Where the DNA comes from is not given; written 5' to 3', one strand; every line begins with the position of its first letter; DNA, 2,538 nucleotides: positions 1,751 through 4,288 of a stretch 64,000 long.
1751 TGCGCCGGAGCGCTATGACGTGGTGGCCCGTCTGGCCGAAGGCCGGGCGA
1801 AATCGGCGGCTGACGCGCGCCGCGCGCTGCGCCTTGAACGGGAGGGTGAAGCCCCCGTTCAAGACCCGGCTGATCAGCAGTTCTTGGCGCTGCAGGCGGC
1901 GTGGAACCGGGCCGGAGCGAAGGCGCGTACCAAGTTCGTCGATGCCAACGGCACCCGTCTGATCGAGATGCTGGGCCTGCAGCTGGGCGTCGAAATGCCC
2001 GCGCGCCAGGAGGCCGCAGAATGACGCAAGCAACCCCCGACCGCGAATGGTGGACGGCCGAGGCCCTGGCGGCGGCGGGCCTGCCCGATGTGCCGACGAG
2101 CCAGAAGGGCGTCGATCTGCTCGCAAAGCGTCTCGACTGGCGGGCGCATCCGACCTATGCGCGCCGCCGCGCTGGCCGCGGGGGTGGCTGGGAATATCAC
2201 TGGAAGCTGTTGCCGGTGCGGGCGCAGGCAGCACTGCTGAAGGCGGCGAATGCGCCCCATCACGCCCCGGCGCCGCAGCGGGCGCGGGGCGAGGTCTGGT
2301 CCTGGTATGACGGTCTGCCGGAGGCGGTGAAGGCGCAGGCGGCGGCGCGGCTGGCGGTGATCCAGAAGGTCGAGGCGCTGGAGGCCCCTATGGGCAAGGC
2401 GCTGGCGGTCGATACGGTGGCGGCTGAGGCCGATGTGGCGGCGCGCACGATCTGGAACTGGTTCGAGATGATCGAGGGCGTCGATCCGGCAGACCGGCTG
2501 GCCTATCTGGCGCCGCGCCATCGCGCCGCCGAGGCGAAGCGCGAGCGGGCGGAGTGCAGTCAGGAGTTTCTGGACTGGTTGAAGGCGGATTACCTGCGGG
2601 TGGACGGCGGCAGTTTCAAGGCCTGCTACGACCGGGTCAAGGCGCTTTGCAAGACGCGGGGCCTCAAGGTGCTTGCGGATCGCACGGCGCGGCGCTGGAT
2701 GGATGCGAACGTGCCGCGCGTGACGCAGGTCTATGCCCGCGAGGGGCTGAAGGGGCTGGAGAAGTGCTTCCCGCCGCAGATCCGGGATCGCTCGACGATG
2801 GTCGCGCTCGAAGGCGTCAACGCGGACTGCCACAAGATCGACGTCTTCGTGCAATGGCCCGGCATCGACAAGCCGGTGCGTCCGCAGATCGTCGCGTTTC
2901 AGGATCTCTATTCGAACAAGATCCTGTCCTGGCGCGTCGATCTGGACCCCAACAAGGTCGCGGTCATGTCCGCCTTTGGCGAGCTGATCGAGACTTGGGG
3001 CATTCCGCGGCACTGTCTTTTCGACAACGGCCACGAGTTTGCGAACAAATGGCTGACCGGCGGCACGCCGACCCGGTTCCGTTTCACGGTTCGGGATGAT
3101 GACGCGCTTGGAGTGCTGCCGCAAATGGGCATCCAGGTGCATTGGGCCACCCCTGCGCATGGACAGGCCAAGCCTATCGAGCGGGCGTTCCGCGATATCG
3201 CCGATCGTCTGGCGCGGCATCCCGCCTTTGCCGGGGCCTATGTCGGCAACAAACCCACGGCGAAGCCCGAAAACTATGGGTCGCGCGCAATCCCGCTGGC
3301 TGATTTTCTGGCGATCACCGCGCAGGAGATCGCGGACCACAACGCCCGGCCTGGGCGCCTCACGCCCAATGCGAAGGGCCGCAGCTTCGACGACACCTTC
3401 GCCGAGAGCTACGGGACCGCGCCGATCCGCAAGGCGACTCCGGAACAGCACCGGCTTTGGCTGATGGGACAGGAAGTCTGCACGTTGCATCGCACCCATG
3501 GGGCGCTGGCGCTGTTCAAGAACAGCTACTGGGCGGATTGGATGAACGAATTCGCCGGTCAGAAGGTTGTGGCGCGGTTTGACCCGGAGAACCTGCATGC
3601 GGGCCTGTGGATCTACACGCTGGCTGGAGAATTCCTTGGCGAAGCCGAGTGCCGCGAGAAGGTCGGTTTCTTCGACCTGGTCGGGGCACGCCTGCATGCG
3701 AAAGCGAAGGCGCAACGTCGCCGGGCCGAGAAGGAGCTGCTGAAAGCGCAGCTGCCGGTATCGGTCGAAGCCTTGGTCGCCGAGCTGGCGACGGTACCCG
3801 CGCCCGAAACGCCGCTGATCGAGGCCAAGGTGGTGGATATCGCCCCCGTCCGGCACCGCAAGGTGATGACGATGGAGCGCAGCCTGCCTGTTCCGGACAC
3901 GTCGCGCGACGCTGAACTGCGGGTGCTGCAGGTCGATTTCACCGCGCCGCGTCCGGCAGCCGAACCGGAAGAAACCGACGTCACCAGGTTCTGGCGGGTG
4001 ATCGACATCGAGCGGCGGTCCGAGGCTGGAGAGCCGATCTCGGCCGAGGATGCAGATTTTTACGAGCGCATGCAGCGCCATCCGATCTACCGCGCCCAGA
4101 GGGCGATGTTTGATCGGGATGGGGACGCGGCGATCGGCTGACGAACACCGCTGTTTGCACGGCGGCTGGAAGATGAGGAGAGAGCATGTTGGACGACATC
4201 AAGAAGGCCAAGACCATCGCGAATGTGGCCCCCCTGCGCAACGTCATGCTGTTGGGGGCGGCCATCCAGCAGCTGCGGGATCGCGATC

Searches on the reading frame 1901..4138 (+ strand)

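Call 71: search_protein_families(library=pfam, proteins=[window:1901-4138:+], max_evalue=0.001)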
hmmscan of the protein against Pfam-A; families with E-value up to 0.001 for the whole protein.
window:1901-4138:+ (746 aa): 4 families
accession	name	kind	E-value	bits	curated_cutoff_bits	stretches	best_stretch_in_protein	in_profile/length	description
PF02914.21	DDE_2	-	9.1e-43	147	23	1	301-504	5-220/221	Bacteriophage Mu transposase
PF09039.17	HTH_Tnp_Mu_2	-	3.6e-20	72.5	20.5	1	189-296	2-109/109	Mu DNA binding, I gamma subdomain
PF09299.17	Mu-transpos_C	-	2.8e-11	43.7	21.7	1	518-580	1-60/61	Mu transposase, C-terminal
PF02316.22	HTH_Tnp_Mu_1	-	3.8e-08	34.2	23.3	1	57-114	2-56/134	Mu DNA-binding domain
